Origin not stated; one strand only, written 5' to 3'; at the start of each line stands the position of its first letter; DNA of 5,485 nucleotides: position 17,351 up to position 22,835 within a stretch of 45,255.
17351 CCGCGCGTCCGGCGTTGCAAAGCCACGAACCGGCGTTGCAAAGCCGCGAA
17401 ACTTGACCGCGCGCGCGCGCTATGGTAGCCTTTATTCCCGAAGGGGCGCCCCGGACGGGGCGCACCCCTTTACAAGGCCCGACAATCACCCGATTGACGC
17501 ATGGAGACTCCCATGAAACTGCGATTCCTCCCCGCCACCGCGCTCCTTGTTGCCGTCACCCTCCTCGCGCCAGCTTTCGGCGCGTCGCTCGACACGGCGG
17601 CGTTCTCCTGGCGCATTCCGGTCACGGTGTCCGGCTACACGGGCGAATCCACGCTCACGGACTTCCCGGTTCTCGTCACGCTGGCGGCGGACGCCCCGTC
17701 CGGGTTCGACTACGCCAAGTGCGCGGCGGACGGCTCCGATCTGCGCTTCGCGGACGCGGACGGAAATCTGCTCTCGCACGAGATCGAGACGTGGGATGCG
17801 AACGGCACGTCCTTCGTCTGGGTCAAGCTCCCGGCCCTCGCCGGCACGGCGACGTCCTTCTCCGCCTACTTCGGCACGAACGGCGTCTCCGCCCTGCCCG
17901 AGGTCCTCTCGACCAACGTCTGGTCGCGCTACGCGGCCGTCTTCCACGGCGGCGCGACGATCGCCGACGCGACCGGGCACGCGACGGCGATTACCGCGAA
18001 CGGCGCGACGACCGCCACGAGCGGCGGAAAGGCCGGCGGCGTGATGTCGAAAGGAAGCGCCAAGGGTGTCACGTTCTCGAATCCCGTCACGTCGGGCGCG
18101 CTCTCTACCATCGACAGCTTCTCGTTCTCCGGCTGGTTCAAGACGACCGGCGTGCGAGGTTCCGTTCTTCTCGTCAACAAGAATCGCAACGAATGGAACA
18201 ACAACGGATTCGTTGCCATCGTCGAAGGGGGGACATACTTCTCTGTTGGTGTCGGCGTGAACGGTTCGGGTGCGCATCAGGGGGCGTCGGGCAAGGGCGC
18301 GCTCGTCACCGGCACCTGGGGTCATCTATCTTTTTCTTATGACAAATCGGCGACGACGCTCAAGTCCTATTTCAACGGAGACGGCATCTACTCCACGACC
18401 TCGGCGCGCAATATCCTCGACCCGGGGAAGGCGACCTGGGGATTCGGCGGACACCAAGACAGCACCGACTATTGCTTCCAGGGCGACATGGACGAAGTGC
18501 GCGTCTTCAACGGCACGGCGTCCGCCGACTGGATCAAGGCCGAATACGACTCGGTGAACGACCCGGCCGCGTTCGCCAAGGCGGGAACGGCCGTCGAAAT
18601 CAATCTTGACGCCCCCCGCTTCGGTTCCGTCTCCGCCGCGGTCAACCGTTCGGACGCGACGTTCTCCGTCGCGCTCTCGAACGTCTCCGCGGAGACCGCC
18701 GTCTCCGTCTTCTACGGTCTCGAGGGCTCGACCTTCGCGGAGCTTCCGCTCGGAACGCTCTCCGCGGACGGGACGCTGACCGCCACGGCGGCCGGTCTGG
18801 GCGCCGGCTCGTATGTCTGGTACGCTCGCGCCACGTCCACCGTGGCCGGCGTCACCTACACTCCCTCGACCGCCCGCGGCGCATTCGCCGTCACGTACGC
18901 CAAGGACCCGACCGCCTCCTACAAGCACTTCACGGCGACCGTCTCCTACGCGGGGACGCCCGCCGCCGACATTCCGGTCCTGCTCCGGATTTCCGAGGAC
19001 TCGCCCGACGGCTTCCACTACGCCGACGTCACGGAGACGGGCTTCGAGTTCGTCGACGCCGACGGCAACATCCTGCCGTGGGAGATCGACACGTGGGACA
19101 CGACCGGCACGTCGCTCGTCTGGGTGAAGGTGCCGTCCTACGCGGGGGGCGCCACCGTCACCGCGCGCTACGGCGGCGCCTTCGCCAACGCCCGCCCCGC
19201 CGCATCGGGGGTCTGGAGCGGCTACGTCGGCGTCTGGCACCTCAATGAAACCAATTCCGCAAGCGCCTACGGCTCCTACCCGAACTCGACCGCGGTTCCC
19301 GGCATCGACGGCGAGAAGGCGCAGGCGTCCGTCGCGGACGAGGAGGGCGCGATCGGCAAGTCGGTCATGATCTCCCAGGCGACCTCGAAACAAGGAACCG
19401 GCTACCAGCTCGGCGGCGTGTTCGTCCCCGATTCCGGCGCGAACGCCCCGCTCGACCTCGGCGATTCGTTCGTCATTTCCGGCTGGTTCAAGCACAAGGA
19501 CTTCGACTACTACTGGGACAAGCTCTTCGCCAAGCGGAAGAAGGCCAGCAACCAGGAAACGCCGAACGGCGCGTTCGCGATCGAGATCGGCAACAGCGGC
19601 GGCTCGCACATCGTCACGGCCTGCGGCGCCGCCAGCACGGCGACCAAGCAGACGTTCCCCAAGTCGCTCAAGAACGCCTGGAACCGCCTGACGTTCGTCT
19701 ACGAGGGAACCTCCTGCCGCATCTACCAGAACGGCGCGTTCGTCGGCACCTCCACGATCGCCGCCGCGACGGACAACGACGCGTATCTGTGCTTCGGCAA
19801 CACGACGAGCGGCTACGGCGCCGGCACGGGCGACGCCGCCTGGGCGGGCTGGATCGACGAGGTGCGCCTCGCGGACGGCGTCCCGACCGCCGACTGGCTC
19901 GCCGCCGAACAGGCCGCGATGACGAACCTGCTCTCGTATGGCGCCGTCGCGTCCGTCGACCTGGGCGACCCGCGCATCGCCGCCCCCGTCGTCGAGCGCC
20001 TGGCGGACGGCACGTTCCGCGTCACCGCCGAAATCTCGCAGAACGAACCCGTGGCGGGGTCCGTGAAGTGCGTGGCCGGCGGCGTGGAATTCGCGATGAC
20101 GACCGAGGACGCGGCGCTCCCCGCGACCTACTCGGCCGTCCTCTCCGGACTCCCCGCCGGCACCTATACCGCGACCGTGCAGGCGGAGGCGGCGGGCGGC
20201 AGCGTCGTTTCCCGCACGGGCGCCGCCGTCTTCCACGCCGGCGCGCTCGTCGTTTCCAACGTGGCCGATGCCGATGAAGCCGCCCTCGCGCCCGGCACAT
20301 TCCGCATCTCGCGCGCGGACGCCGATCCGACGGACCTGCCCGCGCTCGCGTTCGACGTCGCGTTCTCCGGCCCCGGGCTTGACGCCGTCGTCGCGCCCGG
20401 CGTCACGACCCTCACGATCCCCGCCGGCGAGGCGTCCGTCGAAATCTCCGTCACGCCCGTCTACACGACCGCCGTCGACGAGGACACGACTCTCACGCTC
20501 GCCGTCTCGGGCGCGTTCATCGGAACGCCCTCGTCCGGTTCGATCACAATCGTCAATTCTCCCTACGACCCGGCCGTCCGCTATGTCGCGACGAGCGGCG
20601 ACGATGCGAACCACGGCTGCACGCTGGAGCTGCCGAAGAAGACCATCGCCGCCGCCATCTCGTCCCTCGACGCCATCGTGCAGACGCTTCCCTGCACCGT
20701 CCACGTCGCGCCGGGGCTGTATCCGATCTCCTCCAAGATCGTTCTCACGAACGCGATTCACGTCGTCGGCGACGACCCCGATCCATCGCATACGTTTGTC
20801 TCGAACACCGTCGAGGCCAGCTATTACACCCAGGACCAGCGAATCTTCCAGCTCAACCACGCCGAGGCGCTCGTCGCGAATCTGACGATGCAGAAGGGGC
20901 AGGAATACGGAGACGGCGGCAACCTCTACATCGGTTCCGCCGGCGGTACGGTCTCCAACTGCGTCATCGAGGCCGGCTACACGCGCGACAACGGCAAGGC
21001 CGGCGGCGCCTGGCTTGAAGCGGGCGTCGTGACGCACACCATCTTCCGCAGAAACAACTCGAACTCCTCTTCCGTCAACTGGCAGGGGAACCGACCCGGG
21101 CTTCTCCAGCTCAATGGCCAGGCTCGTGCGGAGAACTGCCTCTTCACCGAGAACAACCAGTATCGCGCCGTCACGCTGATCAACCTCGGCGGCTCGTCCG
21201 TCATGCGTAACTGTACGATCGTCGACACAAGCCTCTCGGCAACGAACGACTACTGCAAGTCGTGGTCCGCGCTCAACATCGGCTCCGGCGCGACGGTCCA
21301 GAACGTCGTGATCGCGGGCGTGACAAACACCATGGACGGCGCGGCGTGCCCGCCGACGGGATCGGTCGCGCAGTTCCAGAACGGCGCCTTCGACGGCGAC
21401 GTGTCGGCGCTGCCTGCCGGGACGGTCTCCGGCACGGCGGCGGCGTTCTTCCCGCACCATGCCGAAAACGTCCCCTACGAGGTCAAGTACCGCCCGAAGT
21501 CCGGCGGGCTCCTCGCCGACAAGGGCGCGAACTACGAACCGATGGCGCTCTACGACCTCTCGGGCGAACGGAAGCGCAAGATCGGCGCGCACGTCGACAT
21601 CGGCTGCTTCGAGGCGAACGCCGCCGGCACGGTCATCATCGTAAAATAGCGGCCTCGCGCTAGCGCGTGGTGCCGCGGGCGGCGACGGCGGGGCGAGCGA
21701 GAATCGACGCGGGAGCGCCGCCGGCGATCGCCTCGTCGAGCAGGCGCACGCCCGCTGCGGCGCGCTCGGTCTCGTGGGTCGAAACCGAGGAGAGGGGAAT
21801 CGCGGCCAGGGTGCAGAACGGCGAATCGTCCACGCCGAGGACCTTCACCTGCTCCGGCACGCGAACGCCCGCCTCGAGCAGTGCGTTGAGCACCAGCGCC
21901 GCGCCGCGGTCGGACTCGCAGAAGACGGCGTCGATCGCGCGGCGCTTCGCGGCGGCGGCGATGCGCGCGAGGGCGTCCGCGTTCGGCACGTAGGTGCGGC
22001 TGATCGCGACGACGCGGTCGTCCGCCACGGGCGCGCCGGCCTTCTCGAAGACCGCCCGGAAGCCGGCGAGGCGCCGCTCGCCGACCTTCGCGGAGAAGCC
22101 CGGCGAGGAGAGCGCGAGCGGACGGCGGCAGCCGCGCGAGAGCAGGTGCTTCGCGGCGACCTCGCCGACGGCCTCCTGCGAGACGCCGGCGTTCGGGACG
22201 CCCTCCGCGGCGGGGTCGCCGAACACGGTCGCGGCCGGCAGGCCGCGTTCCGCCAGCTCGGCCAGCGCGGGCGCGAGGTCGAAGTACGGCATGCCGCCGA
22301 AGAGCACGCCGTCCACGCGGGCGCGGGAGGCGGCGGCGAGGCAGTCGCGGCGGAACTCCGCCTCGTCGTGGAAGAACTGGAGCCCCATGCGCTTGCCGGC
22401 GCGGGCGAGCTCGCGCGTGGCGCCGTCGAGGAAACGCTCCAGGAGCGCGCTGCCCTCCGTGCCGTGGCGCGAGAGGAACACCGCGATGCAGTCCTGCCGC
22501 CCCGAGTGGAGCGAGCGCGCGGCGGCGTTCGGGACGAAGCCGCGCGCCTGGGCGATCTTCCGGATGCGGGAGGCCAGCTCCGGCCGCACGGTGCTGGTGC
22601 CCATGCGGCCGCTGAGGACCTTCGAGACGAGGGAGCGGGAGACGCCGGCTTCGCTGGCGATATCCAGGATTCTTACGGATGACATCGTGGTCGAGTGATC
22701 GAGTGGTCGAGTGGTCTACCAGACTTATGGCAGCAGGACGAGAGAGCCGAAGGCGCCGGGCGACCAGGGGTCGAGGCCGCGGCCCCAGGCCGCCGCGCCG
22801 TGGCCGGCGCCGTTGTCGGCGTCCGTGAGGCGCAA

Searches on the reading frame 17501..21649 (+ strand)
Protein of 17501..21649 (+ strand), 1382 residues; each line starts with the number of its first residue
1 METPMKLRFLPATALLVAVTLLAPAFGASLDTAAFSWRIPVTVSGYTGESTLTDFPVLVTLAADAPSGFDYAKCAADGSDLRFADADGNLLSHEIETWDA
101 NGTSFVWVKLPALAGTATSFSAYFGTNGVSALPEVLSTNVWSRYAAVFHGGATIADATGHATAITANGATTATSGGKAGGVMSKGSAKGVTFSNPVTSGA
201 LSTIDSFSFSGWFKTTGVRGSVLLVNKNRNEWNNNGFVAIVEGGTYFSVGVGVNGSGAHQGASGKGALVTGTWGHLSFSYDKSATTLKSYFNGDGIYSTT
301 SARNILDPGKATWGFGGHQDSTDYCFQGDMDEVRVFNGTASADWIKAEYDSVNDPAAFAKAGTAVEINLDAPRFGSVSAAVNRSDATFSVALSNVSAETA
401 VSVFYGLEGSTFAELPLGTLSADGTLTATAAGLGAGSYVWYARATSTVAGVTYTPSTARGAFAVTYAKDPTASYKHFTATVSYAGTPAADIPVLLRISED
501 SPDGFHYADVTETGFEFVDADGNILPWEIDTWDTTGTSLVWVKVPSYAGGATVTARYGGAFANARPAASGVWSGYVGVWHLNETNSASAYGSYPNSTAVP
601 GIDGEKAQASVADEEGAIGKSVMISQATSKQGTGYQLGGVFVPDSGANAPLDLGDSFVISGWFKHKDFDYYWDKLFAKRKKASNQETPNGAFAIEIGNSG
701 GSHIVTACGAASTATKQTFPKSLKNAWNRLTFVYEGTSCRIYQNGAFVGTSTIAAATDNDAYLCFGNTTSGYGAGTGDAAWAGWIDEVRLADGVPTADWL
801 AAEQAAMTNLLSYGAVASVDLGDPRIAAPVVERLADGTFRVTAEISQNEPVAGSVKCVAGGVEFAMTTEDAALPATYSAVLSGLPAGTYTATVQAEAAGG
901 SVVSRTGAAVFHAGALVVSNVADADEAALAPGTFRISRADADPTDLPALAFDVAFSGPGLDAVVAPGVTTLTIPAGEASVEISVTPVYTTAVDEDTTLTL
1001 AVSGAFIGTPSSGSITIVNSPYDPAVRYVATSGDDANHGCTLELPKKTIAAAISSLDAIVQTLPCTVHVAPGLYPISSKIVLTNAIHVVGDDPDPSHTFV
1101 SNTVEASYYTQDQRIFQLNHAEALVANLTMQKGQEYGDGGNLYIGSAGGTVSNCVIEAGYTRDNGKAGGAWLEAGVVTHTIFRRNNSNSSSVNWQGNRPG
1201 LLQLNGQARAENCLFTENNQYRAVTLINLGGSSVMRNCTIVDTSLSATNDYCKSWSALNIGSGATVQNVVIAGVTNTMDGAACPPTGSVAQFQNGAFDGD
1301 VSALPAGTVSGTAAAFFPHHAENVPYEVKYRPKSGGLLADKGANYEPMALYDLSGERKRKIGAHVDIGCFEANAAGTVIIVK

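Call 9: search_protein_families(library=pfam, proteins=[window:17501-21649:+], max_evalue=0.01)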
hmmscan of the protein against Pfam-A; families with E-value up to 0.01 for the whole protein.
window:17501-21649:+ (1382 aa): 3 families
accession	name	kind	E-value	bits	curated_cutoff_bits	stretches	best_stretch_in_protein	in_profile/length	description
PF13385.13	Laminin_G_3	-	9.6e-26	91.2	27.6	2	199-345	12-150/151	Concanavalin A-like lectin/glucanases superfamily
PF10102.14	DUF2341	-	7.9e-16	58.7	23.4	2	77-131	1-57/84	Domain of unknown function (DUF2341)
PF12708.12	Pect-lyase_RHGA_epim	-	0.0039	17.4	27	0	1048-1257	20-200/213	Rhamnogalacturonase A/epimerase, pectate lyase-like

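Call 10: search_protein_families(library=ncbifam, proteins=[window:17501-21649:+], max_evalue=0.01)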
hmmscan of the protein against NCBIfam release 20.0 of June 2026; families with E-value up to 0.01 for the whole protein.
window:17501-21649:+ (1382 aa): 1 family
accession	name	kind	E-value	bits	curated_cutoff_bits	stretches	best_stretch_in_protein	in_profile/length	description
NF052521.1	TafC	equivalog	3e-09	36.5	410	1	648-798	209-354/373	TafC family fimbrial protein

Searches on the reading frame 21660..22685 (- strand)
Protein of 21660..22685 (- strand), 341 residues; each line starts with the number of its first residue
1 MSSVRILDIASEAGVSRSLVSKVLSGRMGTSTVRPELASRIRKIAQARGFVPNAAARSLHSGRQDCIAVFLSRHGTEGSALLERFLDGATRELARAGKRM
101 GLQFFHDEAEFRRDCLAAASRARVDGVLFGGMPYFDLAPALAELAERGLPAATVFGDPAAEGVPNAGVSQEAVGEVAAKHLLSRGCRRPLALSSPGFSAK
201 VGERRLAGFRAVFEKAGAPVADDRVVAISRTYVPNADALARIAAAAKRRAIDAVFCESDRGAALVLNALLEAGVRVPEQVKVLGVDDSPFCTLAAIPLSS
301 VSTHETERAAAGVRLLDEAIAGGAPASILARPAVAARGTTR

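Call 18: search_protein_families(library=pfam, proteins=[window:21660-22685:-], max_evalue=0.001)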
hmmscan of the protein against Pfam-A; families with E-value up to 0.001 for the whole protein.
window:21660-22685:- (341 aa): 4 families
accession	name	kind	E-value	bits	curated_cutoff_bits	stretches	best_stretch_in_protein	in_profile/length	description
PF13377.12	Peripla_BP_3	-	7.5e-24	85.1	26.5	1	178-340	1-167/167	Periplasmic binding protein-like domain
PF00532.27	Peripla_BP_1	-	5.4e-12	46.2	22.2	1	95-306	25-244/281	Periplasmic binding proteins and sugar binding domain of LacI family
PF13407.12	Peripla_BP_4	-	4e-09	36.8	35.1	1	119-289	51-220/258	Periplasmic binding protein domain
PF00356.27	LacI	-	4.5e-08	33.2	27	1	6-53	2-46/46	Bacterial regulatory proteins, lacI family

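Call 67: find_homologous_proteins(query=window:21660-22685:-, max_evalue=1e-30)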
Query window:21660-22685:- (341 aa): 19 proteins with E <= 1e-30 among 8000 candidates.
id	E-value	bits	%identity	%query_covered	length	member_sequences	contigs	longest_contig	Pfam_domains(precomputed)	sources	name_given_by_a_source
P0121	9.1e-189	645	91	99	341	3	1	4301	PF13377.13,PF00532.28,PF00356.28,PF13407.13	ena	-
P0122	2.7e-187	640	91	100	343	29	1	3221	PF13377.13,PF00532.28,PF00356.28,PF13407.13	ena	-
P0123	8.6e-173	592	83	100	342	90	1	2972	PF13377.13,PF00532.28,PF00356.28,PF13407.13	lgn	-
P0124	5.5e-168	576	81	100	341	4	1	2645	PF13377.13,PF00532.28,PF00356.28,PF13407.13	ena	-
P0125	9.5e-167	572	81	100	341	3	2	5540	PF13377.13,PF00532.28,PF00356.28,PF13407.13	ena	-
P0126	8.2e-166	569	81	100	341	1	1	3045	PF13377.13,PF00532.28,PF00356.28,PF13407.13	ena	-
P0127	2.3e-161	555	79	100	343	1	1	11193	PF13377.13,PF00532.28,PF00356.28,PF13407.13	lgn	-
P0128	7.4e-159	546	76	100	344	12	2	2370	PF13377.13,PF00532.28,PF00356.28,PF13407.13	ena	-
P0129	1.3e-152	526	75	100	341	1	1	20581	PF13377.13,PF00532.28,PF00356.28,PF13407.13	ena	-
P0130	7.8e-100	353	79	64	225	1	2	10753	PF00532.28,PF00356.28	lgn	-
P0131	1.4e-99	352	79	63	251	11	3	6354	PF00532.28,PF00356.28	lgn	-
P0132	6.0e-85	304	50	99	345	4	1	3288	PF13377.13,PF00532.28,PF00356.28,PF13407.13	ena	-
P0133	1.0e-74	270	81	46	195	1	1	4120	PF00532.28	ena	-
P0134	2.5e-73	265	45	99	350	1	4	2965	PF13377.13,PF00532.28,PF13407.13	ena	-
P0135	9.5e-72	260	45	99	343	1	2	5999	PF13377.13,PF00532.28,PF13407.13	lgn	-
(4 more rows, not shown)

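Call 68: find_encoding_contigs(protein=P0129, flank=10000, max_places=2)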
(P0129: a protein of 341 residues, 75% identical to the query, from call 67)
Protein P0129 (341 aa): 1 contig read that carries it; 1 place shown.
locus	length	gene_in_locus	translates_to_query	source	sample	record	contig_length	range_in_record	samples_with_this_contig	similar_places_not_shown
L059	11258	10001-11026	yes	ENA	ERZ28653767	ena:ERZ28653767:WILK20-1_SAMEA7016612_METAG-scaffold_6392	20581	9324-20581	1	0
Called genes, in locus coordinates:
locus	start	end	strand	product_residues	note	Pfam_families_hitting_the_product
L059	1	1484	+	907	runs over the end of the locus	PF13734:Inhibitor_I69 (faint), PF01640:Peptidase_C10, PF13620:CarboxypepD_reg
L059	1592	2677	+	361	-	PF00535:Glycos_transf_2, PF10111:Glyco_tranf_2_2 (weak), PF13641:Glyco_tranf_2_3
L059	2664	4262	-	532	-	-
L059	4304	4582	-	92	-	-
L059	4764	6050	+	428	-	PF01134:GIDA (faint), PF01266:DAO (faint), PF12831:FAD_oxidored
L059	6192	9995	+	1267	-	PF06452:CBM9_1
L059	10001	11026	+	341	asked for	PF00356:LacI, PF00532:Peripla_BP_1, PF13407:Peripla_BP_4, PF13377:Peripla_BP_3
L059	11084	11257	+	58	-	?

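Call 69: find_encoding_contigs(protein=P0127, flank=10000, max_places=2)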
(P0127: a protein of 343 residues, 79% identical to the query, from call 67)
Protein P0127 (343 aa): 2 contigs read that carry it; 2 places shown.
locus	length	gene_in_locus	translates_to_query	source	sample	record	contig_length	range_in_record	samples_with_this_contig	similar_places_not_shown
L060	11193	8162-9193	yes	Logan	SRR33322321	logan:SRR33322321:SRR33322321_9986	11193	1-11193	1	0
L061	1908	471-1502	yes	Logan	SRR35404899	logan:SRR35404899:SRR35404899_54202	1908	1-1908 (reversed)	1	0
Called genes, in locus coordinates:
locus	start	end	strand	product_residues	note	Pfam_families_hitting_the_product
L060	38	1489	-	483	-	PF01743:PolyA_pol, PF01966:HD (weak)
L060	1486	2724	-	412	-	PF00275:EPSP_synthase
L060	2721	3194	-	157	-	PF13560:HTH_31 (weak)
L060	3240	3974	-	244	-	PF13529:Peptidase_C39_2 (weak)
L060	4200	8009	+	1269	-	PF06452:CBM9_1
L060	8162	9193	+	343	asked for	PF00356:LacI (weak), PF00532:Peripla_BP_1, PF13407:Peripla_BP_4 (weak), PF13377:Peripla_BP_3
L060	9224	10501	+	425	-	PF00890:FAD_binding_2 (weak), PF01266:DAO, PF07992:Pyr_redox_2 (faint), PF12831:FAD_oxidored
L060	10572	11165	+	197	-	PF01558:POR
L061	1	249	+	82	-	?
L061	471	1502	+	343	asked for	PF00356:LacI (weak), PF00532:Peripla_BP_1, PF13407:Peripla_BP_4 (weak), PF13377:Peripla_BP_3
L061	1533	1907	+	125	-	?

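Call 86: search_solved_structures(query=window:21660-22685:-, max_evalue=1e-10)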
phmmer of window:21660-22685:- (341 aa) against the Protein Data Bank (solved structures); distinct sequences matched with E-value up to 1e-10: 26.
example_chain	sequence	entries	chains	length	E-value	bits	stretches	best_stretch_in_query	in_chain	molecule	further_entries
5ysz_A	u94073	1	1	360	4.9e-21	78.9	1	9-323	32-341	Transcriptional regulator, LacI family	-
3h5o_A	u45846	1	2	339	5.9e-21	78.6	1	4-328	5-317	Transcriptional regulator GntR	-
7e5w_A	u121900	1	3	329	8.4e-17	65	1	3-320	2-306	Catabolite control protein A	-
9nt3_D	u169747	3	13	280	2.2e-16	63.6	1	86-328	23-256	Ancestral LacI Transcription Factor | LacI Transcription Factor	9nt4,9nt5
3oqo_A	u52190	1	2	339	7.5e-16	61.8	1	4-318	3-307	Catabolite control protein A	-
3oqm_A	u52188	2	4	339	7.5e-16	61.8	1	4-318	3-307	Catabolite control protein A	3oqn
1rzr_G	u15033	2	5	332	2.1e-15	60.3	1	3-318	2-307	Glucose-resistance amylase regulator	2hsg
1zvv_A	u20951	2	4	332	2.1e-15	60.3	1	3-318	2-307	Glucose-resistance amylase regulator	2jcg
3e3m_A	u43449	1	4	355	3.1e-14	56.5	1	4-303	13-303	Transcriptional regulator, LacI family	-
4kmr_A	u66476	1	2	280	6.6e-14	55.4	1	148-329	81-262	Transcriptional regulator, LacI family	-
6chk_A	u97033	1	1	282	7.2e-14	55.3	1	85-314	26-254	Transcriptional regulator, LacI family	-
4rk4_A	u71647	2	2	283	7.5e-14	55.3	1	85-314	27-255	Transcriptional regulator, LacI family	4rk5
4wxe_A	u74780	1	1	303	9.5e-14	54.9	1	85-314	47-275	Transcriptional regulator, LacI family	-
9ny7_A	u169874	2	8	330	9.8e-14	54.9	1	5-311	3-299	Ribose operon repressor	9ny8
3bil_A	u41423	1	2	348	1.3e-13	54.4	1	6-326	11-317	Probable LacI-family transcriptional regulator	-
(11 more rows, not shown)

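Call 98: find_encoding_contigs(protein=P0130, flank=10000, max_places=3)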
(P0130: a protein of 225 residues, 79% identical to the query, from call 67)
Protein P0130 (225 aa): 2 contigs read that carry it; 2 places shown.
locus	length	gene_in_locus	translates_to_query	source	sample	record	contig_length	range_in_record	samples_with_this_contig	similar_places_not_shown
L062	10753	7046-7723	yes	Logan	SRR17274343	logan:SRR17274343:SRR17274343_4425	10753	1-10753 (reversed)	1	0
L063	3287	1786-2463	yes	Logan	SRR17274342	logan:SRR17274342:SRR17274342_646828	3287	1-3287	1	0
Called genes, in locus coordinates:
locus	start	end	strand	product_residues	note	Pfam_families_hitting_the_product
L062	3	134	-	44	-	?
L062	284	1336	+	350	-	PF04616:Glyco_hydro_43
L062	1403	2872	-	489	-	PF02838:Glyco_hydro_20b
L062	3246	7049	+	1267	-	PF06452:CBM9_1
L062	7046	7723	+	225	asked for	PF00356:LacI, PF00532:Peripla_BP_1 (weak)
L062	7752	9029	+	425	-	PF00890:FAD_binding_2 (weak), PF01266:DAO (weak), PF07992:Pyr_redox_2 (faint), PF12831:FAD_oxidored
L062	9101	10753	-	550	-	?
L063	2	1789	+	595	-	?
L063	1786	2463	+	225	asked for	PF00356:LacI, PF00532:Peripla_BP_1 (weak)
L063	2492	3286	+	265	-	?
